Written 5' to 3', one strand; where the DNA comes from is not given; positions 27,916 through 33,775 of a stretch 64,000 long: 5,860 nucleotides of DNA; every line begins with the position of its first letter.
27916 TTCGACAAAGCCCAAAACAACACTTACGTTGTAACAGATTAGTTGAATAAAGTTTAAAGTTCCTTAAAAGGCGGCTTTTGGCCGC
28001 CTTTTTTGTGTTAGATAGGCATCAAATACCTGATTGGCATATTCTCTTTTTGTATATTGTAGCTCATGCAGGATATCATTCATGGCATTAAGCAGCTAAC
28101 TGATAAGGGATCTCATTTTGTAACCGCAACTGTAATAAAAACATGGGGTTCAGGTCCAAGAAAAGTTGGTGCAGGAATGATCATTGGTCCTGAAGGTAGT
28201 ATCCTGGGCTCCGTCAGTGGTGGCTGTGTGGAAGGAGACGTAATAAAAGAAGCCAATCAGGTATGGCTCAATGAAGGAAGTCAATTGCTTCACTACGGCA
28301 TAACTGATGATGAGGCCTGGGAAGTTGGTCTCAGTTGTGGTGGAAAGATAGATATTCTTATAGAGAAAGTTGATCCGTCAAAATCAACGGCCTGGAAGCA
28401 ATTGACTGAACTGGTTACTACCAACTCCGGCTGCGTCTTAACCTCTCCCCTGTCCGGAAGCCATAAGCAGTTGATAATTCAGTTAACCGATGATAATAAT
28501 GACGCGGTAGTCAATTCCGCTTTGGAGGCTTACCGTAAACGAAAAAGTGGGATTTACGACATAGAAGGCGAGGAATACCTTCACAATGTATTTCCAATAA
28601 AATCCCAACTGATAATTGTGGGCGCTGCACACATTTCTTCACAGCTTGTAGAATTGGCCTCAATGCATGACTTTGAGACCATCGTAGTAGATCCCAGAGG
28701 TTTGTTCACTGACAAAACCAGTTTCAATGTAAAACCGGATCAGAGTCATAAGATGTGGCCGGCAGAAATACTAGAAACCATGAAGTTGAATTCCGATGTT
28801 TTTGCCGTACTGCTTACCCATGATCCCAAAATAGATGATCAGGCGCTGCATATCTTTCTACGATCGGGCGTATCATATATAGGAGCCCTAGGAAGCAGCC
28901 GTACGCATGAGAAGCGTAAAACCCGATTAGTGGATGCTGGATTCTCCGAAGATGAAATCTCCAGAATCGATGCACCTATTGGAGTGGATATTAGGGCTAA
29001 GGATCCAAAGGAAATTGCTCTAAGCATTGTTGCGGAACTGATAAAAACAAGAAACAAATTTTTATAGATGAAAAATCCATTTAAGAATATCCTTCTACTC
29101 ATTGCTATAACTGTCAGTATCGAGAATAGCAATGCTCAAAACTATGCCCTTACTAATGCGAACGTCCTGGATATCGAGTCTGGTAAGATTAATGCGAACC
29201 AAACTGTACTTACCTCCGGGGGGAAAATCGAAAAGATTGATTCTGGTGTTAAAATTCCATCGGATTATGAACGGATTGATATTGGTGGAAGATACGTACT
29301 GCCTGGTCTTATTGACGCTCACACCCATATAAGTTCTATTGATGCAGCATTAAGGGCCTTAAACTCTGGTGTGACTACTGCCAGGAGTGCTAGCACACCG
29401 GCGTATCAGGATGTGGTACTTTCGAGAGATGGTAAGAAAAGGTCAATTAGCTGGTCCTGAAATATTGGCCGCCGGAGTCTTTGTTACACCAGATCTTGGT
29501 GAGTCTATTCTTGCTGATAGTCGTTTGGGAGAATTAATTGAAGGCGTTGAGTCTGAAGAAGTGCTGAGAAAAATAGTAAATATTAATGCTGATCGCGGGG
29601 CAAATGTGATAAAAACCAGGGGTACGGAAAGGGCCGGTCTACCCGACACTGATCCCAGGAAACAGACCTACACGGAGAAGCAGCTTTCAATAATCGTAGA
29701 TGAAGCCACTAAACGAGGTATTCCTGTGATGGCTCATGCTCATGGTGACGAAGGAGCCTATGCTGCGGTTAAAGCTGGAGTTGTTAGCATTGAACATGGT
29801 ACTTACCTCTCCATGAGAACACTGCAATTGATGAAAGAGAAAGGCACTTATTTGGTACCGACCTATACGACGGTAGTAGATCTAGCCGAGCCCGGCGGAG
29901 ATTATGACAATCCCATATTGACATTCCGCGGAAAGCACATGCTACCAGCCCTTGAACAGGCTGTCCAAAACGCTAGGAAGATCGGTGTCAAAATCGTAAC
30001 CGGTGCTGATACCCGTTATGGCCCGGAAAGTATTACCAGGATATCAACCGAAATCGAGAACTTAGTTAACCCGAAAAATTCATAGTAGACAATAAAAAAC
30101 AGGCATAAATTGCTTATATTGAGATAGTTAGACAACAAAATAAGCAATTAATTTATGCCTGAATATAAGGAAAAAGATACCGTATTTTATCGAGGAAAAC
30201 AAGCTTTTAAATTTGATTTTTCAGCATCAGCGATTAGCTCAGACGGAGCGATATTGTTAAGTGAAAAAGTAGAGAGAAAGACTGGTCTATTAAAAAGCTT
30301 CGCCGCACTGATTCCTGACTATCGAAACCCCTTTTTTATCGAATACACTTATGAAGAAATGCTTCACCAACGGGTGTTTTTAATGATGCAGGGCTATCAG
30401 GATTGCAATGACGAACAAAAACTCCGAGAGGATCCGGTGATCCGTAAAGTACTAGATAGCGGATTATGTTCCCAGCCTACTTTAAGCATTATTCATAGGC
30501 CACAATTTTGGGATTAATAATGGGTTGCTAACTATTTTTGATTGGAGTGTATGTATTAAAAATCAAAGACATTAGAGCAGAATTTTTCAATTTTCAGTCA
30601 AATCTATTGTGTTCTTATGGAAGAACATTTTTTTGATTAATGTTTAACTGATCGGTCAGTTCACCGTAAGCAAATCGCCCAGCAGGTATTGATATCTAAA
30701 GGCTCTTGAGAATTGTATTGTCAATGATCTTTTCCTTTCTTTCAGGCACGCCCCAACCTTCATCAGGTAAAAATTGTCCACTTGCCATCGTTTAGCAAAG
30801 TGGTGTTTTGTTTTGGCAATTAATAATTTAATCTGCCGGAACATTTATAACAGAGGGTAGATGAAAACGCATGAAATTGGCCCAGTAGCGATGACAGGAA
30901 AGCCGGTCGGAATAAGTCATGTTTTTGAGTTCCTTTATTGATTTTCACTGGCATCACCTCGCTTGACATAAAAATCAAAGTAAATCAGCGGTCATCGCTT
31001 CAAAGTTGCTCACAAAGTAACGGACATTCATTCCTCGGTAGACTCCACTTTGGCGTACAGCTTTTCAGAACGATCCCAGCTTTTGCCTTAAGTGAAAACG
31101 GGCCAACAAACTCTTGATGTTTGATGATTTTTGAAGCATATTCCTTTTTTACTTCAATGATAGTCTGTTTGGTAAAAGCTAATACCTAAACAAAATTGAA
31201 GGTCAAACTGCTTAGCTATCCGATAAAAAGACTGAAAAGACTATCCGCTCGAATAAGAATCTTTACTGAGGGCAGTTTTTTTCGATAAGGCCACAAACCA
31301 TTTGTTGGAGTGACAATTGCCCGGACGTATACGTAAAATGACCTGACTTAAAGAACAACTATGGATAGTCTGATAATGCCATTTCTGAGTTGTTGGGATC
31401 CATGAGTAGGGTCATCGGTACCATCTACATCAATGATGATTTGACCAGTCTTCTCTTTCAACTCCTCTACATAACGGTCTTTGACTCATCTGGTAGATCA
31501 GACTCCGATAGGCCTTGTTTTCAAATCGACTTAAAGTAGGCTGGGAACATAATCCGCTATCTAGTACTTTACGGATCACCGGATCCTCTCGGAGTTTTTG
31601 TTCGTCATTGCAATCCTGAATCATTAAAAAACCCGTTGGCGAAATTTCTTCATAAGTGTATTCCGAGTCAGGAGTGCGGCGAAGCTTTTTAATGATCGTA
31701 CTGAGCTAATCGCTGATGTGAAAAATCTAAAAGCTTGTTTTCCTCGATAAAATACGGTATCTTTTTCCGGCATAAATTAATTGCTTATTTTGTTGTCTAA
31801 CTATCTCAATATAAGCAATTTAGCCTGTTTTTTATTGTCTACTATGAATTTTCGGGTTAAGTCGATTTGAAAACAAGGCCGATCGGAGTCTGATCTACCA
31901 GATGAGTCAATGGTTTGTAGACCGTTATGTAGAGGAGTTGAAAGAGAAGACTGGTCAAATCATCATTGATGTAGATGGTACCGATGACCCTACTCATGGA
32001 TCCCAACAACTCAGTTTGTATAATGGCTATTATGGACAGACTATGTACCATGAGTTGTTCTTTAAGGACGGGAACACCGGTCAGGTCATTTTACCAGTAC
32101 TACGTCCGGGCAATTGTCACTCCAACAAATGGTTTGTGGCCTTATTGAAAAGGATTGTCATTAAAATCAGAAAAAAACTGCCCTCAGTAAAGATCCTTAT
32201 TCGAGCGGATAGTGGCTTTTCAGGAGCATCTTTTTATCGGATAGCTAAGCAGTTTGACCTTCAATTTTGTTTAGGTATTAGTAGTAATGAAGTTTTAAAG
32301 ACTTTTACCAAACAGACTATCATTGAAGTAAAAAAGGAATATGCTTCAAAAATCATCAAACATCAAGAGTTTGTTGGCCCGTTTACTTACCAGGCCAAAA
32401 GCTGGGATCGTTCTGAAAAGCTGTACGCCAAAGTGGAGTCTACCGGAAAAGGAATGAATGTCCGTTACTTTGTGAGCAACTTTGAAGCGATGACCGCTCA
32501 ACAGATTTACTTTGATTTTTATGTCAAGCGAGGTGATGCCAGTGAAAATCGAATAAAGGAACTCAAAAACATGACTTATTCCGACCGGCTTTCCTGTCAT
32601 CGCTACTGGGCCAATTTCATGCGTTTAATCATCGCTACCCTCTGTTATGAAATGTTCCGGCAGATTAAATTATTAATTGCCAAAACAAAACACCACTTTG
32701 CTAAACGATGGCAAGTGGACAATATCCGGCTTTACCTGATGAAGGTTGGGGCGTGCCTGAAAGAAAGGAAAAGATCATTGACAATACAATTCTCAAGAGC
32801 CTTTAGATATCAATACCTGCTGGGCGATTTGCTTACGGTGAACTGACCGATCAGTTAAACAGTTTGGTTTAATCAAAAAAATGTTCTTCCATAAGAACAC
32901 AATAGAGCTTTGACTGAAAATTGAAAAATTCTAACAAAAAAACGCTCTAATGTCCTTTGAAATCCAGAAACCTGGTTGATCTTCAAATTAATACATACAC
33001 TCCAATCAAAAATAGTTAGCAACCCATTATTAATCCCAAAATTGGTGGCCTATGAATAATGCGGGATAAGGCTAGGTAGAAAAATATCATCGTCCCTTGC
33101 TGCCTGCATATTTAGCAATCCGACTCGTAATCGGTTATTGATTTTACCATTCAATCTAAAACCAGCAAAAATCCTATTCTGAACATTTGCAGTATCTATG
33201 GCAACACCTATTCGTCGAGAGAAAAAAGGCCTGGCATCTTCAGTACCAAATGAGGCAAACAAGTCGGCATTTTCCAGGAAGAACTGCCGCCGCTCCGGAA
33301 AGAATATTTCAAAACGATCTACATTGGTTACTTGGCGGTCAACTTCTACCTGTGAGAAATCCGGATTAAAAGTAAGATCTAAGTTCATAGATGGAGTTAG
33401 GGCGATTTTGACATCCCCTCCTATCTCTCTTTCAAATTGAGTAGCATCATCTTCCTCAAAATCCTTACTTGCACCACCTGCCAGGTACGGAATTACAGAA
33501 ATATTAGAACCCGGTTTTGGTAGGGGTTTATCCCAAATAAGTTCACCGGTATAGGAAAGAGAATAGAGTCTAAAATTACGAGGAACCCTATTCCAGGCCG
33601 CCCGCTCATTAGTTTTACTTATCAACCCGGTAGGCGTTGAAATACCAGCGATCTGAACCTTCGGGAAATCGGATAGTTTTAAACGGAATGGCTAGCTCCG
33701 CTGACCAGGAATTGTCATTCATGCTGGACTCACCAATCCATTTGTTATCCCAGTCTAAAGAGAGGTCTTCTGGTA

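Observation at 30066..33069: IS-in-IS nest whose inner (younger) copy is far more decayed than the outer copy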

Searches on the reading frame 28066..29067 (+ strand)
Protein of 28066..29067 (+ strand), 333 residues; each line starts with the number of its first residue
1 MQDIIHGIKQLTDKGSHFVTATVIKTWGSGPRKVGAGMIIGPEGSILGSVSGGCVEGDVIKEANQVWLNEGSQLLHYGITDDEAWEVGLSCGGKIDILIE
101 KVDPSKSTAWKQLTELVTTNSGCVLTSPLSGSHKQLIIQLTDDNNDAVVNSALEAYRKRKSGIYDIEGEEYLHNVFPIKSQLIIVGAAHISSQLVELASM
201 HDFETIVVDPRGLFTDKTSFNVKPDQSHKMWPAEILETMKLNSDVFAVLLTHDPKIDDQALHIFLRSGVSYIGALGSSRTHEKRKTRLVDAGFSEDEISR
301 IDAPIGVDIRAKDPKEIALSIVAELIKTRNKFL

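Call 10: find_encoding_contigs(protein=window:28066-29067:+, flank=10000, max_places=10)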
Protein window:28066-29067:+ (333 aa): 1 contig read that carries it; 1 place shown.
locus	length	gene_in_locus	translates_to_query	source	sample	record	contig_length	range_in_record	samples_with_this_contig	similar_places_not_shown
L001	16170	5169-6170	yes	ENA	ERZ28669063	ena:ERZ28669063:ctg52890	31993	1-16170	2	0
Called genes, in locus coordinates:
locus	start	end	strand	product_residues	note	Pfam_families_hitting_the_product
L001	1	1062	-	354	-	?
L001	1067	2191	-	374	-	-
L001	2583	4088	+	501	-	PF00392:GntR, PF00155:Aminotran_1_2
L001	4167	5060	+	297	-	PF04773:FecR, PF16344:FecR_C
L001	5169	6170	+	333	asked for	PF02625:XdhC_CoxI, PF13478:XdhC_C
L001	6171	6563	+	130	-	PF07969:Amidohydro_3 (weak)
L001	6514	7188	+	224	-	PF01979:Amidohydro_1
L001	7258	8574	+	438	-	PF13701:DDE_Tnp_1_4, PF01609:DDE_Tnp_1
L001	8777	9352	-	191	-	PF19313:DUF5916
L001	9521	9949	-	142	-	-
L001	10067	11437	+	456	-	PF01979:Amidohydro_1, PF07969:Amidohydro_3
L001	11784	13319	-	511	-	PF00676:E1_dh, PF02779:Transket_pyr, PF02780:Transketolase_C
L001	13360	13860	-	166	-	PF00676:E1_dh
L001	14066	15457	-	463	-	PF00209:SNF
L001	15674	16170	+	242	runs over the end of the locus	-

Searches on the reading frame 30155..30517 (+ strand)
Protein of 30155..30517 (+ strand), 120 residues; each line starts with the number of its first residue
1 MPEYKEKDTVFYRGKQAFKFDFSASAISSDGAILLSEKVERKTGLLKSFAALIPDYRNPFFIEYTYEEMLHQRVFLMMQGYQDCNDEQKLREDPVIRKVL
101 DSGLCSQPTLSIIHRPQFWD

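Call 14: find_encoding_contigs(protein=window:30155-30517:+, flank=10000, max_places=10)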
Protein window:30155-30517:+ (120 aa): no gene with exactly this product is on record in the collection.

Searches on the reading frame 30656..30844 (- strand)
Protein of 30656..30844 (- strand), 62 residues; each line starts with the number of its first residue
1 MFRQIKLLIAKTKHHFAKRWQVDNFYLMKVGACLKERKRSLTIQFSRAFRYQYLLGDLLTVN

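Call 23: find_encoding_contigs(protein=window:30656-30844:-, flank=5000)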
Protein window:30656-30844:- (62 aa): no gene with exactly this product is on record in the collection.

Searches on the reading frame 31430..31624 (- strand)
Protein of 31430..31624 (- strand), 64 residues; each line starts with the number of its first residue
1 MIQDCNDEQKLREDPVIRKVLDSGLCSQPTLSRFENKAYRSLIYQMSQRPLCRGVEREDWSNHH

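Call 22: find_encoding_contigs(protein=window:31430-31624:-, flank=5000)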
Protein window:31430-31624:- (64 aa): no gene with exactly this product is on record in the collection.
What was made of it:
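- Tried and rejected: Three F-specific ORF products were not on record (calls 14, 22, 23).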

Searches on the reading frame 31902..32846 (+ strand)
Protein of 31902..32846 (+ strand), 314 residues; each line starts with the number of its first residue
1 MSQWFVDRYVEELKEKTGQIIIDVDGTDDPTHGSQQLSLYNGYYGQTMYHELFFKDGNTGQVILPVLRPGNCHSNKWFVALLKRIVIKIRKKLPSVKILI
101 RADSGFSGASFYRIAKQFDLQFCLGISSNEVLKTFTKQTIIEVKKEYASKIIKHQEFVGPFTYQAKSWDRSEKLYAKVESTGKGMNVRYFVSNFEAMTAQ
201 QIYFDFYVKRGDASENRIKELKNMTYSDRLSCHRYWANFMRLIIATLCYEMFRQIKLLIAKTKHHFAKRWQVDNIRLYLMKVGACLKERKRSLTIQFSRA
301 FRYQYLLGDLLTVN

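Call 15: find_encoding_contigs(protein=window:31902-32846:+, flank=10000, max_places=10)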
Protein window:31902-32846:+ (314 aa): 5 contigs read that carry it; 5 places shown.
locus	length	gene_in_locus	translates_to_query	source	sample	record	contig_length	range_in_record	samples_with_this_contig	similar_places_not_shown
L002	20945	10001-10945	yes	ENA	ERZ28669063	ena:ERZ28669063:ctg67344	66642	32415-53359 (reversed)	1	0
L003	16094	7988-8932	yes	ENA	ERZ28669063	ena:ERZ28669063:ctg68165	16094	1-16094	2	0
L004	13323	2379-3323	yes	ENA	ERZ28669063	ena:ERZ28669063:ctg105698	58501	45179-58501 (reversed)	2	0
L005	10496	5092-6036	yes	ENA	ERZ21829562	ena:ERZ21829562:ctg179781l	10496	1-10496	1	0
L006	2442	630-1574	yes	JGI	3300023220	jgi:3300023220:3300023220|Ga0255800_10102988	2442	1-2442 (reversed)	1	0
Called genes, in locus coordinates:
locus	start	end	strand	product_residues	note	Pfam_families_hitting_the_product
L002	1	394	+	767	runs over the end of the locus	PF18962:Por_Secre_tail (weak)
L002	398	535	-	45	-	-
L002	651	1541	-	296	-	PF01497:Peripla_BP_2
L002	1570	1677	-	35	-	-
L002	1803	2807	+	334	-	PF13936:HTH_38, PF00665:rve (weak)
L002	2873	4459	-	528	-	PF00890:FAD_binding_2 (faint), PF01266:DAO, PF12831:FAD_oxidored (faint), PF16901:DAO_C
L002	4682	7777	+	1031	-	PF14870:PSII_BNR (faint), PF02012:BNR (faint), PF13088:BNR_2 (faint), PF15902:Sortilin-Vps10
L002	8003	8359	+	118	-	PF13701:DDE_Tnp_1_4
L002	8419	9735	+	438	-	PF13701:DDE_Tnp_1_4, PF01609:DDE_Tnp_1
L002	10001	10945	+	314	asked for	PF13701:DDE_Tnp_1_4, PF01609:DDE_Tnp_1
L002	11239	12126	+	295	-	PF01435:Peptidase_M48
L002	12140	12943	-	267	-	PF12762:DDE_Tnp_IS1595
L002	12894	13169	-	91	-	-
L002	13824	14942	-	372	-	PF05598:DUF772 (weak)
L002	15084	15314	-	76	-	-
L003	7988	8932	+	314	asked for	PF13701:DDE_Tnp_1_4, PF01609:DDE_Tnp_1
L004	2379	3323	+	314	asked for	PF13701:DDE_Tnp_1_4, PF01609:DDE_Tnp_1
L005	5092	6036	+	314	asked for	PF13701:DDE_Tnp_1_4, PF01609:DDE_Tnp_1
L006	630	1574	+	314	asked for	PF13701:DDE_Tnp_1_4, PF01609:DDE_Tnp_1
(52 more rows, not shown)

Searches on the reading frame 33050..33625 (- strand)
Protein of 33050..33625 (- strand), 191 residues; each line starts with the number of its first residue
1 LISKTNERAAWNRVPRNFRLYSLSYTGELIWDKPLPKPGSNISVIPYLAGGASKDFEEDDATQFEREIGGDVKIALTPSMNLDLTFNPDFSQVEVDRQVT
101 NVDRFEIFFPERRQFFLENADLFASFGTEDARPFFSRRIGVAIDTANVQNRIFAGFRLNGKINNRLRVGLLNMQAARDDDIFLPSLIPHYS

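Call 24: find_encoding_contigs(protein=window:33050-33625:-, flank=6000, max_places=10)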
Protein window:33050-33625:- (191 aa): 1 contig read that carries it; 1 place shown.
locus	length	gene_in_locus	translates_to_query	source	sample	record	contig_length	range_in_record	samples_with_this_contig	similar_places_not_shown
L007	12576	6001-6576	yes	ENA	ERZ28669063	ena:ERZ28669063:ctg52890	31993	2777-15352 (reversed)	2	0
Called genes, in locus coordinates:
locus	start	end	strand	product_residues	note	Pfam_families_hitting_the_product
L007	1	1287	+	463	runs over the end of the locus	PF00209:SNF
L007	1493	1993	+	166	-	PF00676:E1_dh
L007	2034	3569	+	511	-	PF00676:E1_dh, PF02779:Transket_pyr, PF02780:Transketolase_C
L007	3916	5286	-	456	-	PF01979:Amidohydro_1, PF07969:Amidohydro_3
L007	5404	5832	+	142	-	-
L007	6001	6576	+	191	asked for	PF19313:DUF5916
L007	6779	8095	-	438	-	PF13701:DDE_Tnp_1_4, PF01609:DDE_Tnp_1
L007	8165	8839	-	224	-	PF01979:Amidohydro_1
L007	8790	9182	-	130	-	PF07969:Amidohydro_3 (weak)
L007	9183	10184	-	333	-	PF02625:XdhC_CoxI, PF13478:XdhC_C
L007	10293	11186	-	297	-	PF04773:FecR, PF16344:FecR_C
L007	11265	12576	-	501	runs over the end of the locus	PF00392:GntR, PF00155:Aminotran_1_2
